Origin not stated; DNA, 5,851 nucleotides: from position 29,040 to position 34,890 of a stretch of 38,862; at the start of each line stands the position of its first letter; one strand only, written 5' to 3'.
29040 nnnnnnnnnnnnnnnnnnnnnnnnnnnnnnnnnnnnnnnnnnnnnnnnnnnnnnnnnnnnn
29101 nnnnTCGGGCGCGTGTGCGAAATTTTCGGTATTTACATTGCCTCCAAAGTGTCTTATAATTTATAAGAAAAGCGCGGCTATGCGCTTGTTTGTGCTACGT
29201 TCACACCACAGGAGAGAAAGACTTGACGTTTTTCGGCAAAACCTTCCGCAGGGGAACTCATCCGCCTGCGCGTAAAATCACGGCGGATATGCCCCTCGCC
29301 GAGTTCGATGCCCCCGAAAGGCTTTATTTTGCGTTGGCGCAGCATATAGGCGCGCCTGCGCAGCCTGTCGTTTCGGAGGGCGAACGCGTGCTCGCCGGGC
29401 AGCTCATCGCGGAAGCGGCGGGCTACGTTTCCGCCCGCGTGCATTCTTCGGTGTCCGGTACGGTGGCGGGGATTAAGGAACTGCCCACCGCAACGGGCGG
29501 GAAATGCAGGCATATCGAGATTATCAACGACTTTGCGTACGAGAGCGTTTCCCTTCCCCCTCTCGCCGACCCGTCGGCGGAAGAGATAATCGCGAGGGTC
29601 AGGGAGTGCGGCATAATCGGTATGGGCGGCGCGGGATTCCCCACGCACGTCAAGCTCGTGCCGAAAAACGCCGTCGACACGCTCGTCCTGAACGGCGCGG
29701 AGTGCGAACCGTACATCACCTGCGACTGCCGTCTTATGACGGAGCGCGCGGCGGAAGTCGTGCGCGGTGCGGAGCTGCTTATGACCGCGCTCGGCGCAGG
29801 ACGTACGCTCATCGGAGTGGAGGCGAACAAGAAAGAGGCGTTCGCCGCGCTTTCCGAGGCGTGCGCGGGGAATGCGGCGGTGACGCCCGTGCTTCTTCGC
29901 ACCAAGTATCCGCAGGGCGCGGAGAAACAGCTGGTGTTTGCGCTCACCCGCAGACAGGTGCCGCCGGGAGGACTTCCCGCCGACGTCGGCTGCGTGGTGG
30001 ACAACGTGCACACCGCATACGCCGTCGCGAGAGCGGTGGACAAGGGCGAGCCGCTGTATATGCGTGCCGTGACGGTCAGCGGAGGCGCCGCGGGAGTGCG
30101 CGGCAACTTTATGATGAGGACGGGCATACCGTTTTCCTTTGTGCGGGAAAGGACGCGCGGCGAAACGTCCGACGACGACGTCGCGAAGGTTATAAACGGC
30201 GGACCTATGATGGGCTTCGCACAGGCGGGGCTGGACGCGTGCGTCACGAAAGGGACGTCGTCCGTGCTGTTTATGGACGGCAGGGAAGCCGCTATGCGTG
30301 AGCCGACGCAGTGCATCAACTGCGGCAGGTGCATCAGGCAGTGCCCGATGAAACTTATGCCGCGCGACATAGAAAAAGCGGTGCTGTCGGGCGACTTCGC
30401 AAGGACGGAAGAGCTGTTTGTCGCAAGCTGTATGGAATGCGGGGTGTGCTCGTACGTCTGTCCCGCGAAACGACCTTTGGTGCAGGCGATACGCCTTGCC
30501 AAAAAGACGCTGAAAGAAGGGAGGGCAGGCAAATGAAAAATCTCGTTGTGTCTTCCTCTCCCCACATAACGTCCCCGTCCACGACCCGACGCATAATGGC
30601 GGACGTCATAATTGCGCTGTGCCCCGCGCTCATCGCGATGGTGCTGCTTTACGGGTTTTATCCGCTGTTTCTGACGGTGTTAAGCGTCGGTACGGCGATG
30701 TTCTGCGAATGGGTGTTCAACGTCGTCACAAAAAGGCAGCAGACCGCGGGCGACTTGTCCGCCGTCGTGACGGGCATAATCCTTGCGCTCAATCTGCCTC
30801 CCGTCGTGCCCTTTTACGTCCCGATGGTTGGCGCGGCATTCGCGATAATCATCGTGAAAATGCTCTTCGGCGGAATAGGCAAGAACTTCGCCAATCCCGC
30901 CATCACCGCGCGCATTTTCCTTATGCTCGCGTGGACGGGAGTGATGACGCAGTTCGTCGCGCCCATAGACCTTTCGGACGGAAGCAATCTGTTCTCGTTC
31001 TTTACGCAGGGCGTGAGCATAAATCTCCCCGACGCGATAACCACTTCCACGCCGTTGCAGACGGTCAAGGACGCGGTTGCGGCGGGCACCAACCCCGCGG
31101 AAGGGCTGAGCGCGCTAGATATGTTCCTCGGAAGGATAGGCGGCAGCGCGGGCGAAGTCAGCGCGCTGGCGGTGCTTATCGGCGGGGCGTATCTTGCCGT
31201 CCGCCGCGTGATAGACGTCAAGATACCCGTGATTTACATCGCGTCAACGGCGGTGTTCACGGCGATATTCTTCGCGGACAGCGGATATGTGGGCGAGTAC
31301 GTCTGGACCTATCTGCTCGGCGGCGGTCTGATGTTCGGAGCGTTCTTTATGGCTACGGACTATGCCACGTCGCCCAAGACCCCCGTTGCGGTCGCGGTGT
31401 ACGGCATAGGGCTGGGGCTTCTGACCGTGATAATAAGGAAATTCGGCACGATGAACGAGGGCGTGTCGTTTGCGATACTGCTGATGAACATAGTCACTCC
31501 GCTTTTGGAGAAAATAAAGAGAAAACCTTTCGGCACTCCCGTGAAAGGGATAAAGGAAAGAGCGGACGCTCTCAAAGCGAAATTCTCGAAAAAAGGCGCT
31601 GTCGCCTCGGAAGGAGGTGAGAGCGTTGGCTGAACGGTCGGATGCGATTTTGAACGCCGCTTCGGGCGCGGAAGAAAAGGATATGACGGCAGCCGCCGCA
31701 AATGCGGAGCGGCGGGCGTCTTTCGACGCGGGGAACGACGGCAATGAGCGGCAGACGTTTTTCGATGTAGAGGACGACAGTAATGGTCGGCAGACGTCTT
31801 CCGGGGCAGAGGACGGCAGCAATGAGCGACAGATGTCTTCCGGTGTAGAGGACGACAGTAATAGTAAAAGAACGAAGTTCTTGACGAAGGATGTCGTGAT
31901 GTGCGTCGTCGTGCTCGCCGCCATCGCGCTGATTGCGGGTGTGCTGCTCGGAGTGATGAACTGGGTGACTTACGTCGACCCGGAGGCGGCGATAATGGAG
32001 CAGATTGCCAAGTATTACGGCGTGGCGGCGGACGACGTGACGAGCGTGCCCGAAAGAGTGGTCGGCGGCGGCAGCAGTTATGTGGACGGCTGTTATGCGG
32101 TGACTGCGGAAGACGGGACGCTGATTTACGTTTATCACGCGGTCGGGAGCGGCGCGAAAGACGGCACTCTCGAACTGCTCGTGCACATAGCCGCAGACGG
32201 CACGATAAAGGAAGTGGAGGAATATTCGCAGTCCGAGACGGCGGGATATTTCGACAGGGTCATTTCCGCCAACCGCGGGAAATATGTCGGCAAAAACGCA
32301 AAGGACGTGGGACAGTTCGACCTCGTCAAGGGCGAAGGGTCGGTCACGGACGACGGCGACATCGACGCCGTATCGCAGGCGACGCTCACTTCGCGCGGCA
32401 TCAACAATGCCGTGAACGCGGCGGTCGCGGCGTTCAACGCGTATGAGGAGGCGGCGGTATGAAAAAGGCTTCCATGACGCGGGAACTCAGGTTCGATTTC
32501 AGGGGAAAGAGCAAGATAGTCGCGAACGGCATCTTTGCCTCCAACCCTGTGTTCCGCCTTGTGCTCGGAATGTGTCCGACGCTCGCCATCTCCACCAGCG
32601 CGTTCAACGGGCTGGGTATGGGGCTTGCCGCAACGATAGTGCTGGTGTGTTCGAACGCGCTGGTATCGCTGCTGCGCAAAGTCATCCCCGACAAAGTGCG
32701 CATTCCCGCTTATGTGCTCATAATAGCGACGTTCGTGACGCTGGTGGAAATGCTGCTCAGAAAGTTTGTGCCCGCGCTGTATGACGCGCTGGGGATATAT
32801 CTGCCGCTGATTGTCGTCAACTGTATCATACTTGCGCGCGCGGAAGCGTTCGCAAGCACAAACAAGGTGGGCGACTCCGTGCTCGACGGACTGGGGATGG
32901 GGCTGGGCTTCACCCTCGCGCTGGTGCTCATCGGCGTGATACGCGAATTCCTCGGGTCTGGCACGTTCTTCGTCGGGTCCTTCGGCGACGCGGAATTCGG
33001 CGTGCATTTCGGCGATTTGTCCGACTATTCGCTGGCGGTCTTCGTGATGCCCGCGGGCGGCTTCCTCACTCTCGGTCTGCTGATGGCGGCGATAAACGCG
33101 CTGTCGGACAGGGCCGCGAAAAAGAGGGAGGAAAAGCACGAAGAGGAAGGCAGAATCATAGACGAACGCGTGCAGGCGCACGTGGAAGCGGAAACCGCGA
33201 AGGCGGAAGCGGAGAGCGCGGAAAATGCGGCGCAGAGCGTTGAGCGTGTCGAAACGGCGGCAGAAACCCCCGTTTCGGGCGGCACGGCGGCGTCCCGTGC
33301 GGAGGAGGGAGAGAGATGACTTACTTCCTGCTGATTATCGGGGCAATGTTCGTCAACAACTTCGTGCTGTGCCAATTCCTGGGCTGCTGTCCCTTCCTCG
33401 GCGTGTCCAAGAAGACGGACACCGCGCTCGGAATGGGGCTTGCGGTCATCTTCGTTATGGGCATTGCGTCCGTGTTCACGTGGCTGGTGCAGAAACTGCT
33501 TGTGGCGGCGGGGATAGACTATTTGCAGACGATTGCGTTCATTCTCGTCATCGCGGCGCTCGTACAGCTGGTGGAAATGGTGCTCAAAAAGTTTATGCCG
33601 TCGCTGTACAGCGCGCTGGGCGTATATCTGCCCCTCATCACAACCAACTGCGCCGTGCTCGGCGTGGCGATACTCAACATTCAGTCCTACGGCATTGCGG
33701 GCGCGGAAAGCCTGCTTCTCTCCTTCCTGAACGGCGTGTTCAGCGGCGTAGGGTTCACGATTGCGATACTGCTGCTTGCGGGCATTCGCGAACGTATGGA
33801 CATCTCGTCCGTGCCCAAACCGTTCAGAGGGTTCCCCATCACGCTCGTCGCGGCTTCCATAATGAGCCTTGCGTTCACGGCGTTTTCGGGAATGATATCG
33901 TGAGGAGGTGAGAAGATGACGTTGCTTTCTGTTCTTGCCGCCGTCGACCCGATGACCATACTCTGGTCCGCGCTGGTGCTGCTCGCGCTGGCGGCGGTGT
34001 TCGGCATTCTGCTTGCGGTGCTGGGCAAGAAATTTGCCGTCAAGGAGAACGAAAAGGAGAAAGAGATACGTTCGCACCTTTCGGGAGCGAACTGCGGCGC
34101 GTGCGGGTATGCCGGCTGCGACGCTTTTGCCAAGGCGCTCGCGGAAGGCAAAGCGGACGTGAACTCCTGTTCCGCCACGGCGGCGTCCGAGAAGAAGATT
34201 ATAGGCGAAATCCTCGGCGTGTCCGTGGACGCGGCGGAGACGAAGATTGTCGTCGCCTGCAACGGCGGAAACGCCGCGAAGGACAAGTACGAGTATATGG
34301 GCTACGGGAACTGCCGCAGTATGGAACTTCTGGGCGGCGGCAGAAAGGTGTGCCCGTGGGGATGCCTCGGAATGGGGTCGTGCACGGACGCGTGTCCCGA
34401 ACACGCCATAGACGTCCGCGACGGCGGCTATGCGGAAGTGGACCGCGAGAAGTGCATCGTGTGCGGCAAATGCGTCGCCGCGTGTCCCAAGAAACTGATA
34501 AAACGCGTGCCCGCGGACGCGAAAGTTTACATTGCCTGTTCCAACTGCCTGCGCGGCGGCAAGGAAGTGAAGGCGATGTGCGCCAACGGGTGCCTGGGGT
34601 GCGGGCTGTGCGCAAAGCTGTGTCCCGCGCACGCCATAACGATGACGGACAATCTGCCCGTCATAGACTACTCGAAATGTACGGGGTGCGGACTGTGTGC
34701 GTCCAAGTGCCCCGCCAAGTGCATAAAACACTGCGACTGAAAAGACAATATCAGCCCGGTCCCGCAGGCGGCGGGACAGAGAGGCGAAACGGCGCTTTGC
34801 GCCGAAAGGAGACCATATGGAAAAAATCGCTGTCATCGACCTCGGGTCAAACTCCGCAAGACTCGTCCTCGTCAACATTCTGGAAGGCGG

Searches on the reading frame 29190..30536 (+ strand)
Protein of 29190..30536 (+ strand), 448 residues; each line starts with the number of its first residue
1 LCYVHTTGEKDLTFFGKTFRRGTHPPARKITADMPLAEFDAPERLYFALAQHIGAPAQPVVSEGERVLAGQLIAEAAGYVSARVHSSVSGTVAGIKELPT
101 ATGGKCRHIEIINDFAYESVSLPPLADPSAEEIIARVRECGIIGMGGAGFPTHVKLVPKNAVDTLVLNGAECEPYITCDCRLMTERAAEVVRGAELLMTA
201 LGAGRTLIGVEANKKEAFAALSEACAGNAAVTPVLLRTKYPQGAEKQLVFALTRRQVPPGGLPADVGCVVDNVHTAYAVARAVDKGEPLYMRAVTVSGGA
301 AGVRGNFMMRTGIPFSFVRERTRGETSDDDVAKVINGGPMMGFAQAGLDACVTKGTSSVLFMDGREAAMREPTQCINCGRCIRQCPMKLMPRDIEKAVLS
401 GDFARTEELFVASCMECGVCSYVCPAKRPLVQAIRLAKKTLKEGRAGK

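Call 49: search_protein_families(library=pfam, proteins=[window:29190-30536:+], max_evalue=0.0001)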
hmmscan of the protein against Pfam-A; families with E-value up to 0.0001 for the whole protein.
window:29190-30536:+ (448 aa): 10 families
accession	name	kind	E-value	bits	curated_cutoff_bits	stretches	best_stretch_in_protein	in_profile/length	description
PF01512.22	Complex1_51K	-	5.5e-50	169.6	31.2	1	137-280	1-149/150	Nuo51 FMN-binding domain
PF13375.12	RnfC_N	-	4.8e-29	100.8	25.6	1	18-114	2-99/101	RnfC Barrel sandwich hybrid domain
PF13237.11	Fer4_10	-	2.8e-09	37.2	25.5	1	370-425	4-53/53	4Fe-4S dicluster domain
PF13187.11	Fer4_9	-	8.4e-08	32.6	27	1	374-427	1-50/52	4Fe-4S dicluster domain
PF12838.12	Fer4_7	-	2.3e-07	31.6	27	1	374-426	1-50/52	4Fe-4S dicluster domain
PF13534.11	Fer4_17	-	7e-06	26.9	22.2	1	374-426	1-58/61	4Fe-4S dicluster domain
PF13183.11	Fer4_8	-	1.6e-05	25.8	27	1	373-427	3-67/68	4Fe-4S dicluster domain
PF12797.12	Fer4_2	-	1.6e-05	25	24.5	0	370-386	5-21/22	4Fe-4S binding domain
PF14697.11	Fer4_21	-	3.5e-05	24.3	35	1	372-426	5-53/59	4Fe-4S dicluster domain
PF00037.32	Fer4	-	3.7e-05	23.8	21.1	0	372-387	5-20/24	4Fe-4S binding domain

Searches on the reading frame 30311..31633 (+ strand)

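Call 49: search_protein_families(library=pfam, proteins=[window:30311-31633:+], max_evalue=0.0001)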
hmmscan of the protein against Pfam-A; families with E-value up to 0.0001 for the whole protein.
window:30311-31633:+ (440 aa): 1 family
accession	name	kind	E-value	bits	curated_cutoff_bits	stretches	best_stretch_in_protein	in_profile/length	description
PF03116.20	NQR2_RnfD_RnfE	-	8.5e-105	350.8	27.7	1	79-408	1-296/296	NQR2, RnfD, RnfE family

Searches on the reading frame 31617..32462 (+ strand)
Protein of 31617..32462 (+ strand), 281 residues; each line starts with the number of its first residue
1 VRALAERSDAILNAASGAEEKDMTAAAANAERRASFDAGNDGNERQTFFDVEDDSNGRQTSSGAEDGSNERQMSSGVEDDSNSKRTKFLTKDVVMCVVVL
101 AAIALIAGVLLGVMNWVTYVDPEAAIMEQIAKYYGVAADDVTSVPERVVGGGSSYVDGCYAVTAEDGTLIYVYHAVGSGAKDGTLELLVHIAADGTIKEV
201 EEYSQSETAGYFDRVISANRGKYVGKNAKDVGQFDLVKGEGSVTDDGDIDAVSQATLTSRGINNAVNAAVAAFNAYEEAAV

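Call 49: search_protein_families(library=pfam, proteins=[window:31617-32462:+], max_evalue=0.0001)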
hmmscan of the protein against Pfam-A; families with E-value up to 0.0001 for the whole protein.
window:31617-32462:+ (281 aa): 1 family
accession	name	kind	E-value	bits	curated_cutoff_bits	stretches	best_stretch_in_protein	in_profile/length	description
PF04205.19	FMN_bind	-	1.4e-15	58.1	22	1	183-270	4-76/77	FMN-binding domain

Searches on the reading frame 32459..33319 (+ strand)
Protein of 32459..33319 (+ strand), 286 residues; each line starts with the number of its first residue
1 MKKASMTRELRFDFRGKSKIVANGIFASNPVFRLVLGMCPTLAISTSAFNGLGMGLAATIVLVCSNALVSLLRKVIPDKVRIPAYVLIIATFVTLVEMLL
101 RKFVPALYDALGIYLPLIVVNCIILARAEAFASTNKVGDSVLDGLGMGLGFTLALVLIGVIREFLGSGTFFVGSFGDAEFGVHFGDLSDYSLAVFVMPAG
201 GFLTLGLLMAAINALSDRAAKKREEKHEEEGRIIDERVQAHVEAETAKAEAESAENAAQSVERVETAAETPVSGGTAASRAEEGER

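Call 49: search_protein_families(library=pfam, proteins=[window:32459-33319:+], max_evalue=0.0001)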
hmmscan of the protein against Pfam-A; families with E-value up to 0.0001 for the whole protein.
window:32459-33319:+ (286 aa): 1 family
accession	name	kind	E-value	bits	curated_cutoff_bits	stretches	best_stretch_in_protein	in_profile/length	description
PF02508.19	Rnf-Nqr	-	4.8e-68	229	23.8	1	19-209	3-174/174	Rnf-Nqr subunit, membrane protein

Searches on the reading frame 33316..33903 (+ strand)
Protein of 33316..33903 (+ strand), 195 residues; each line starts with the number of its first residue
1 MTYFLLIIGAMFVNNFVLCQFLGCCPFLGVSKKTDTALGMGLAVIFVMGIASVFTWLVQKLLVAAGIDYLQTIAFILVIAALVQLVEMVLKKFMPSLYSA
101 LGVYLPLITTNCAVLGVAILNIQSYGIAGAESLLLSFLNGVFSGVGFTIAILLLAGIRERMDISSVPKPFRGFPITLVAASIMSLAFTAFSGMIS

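Call 49: search_protein_families(library=pfam, proteins=[window:33316-33903:+], max_evalue=0.0001)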
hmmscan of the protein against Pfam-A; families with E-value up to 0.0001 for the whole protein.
window:33316-33903:+ (195 aa): 1 family
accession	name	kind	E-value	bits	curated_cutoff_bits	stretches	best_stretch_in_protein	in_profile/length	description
PF02508.19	Rnf-Nqr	-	1.4e-60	204.7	23.8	1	3-194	1-174/174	Rnf-Nqr subunit, membrane protein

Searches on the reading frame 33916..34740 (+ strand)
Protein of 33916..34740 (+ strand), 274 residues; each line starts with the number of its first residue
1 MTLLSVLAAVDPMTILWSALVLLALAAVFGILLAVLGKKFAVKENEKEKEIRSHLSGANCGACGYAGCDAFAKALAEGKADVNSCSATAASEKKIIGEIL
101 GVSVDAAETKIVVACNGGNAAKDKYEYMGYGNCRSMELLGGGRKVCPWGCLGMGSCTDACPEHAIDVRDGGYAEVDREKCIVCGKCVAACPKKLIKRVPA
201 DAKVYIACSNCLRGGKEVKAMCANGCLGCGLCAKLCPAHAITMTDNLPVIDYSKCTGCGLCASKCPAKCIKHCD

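Call 49: search_protein_families(library=pfam, proteins=[window:33916-34740:+], max_evalue=0.0001)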
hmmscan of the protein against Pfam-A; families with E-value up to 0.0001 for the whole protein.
window:33916-34740:+ (274 aa): 11 families
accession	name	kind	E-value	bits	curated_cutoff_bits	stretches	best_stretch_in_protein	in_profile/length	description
PF12838.12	Fer4_7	-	6e-18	65.5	27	3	226-269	2-52/52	4Fe-4S dicluster domain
PF00037.32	Fer4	-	9.8e-18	63.6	21.1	2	248-271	1-24/24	4Fe-4S binding domain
PF14697.11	Fer4_21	-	5.9e-16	58.8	35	3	224-271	6-58/59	4Fe-4S dicluster domain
PF13187.11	Fer4_9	-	9.7e-14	51.6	27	2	150-194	2-51/52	4Fe-4S dicluster domain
PF13237.11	Fer4_10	-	3.8e-13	49.6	25.5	2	224-266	7-53/53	4Fe-4S dicluster domain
PF04060.18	FeS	-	1.6e-12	47.4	23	1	57-85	3-31/33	Putative Fe-S cluster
PF25160.1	LdpA_Fe-S-bd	-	1.8e-11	44.1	27.6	2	146-198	1-46/49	LdpA Fe-S cluster-binding domain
PF12837.12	Fer4_6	-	2.9e-09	36.8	25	1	173-192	2-21/24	4Fe-4S binding domain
PF12797.12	Fer4_2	-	1e-08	35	24.5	1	248-267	3-22/22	4Fe-4S binding domain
PF13484.11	Fer4_16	-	2.2e-05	25.6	30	0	179-238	1-65/66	4Fe-4S double cluster binding domain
PF13183.11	Fer4_8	-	3.8e-05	24.6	27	0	178-239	3-67/68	4Fe-4S dicluster domain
